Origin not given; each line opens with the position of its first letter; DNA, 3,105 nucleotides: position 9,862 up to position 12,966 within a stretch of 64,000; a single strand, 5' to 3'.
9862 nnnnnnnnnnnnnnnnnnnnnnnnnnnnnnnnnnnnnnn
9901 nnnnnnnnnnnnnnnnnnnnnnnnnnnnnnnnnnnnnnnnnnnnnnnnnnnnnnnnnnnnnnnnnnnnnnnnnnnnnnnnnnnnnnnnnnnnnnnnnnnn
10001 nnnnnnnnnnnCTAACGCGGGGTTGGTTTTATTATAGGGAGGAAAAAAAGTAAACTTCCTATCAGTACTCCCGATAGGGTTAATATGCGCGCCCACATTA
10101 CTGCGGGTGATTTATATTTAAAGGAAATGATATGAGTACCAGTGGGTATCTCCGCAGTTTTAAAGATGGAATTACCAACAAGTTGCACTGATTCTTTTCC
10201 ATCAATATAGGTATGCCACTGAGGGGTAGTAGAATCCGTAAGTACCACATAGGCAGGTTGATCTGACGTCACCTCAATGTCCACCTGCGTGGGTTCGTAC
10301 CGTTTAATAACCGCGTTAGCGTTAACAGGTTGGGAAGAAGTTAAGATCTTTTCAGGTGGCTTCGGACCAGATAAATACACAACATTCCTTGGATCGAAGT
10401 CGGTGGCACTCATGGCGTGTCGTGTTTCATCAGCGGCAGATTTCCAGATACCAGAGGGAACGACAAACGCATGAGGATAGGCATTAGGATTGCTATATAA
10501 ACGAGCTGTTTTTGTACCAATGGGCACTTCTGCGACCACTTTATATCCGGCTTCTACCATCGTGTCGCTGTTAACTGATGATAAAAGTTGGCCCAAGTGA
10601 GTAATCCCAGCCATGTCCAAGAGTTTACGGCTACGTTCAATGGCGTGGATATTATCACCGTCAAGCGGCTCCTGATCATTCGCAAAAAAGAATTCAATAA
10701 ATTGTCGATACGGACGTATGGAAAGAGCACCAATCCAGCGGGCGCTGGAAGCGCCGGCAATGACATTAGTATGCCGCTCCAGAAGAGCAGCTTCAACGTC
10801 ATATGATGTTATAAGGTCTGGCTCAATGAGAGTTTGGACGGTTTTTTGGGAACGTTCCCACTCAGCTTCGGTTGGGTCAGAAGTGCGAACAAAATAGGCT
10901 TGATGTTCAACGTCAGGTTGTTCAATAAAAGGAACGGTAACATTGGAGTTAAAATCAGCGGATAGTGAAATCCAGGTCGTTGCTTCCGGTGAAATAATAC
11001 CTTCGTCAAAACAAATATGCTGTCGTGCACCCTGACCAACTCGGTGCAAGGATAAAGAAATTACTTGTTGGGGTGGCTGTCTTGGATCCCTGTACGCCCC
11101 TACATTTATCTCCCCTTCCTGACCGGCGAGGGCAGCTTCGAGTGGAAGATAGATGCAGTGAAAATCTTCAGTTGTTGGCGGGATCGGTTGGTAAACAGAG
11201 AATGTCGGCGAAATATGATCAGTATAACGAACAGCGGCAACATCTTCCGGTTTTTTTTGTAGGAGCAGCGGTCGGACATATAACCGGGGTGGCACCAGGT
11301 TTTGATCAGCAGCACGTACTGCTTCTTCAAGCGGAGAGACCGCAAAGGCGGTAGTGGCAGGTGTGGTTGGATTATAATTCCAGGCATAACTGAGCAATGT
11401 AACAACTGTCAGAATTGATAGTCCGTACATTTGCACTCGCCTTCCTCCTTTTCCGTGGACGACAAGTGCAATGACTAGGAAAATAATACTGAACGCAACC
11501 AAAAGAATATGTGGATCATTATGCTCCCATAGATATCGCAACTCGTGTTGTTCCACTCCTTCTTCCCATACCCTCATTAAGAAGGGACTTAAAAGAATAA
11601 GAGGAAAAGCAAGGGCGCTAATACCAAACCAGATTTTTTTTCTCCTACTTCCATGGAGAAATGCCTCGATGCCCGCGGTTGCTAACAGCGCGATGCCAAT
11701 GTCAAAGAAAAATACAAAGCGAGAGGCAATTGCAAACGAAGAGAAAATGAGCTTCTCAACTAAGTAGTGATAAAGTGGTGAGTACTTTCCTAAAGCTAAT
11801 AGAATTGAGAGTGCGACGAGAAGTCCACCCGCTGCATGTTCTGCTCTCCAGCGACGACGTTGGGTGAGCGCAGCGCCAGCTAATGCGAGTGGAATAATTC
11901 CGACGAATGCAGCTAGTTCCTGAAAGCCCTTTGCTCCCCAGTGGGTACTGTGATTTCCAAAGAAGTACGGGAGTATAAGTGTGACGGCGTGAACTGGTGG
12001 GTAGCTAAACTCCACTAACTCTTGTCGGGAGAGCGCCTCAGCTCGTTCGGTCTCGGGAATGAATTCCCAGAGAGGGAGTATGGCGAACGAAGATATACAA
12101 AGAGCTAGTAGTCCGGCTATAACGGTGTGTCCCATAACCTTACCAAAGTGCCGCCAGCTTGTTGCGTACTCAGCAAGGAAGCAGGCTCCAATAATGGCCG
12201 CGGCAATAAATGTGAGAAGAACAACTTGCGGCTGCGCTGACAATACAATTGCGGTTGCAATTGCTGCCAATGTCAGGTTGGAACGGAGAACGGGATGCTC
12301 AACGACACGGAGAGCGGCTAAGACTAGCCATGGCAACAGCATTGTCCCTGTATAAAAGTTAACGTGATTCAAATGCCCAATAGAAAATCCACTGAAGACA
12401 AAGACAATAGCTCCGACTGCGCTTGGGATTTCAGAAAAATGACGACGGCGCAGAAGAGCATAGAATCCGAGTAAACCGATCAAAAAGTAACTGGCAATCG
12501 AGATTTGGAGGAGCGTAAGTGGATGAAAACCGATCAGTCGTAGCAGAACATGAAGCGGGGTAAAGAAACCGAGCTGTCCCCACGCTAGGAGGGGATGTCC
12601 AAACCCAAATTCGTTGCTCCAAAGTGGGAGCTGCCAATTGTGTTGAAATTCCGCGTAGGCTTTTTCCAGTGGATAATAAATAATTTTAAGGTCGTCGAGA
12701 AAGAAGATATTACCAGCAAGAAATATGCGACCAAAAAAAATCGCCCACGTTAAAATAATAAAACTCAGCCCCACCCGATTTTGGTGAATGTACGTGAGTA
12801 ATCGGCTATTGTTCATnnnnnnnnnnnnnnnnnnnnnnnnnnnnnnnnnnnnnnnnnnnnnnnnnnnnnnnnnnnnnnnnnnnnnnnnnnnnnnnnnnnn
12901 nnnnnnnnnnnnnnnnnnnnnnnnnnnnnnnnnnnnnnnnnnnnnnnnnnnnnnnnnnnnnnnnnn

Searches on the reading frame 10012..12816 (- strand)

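Call 17: search_protein_families(library=pfam, proteins=[window:10012-12816:-], max_evalue=0.001)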
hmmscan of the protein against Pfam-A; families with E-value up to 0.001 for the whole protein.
window:10012-12816:- (934 aa): 1 family
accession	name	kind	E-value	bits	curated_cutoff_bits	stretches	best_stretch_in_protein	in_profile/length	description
PF09586.16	YfhO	-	1.1e-13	51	28.5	1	17-481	4-444/835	Bacterial membrane protein YfhO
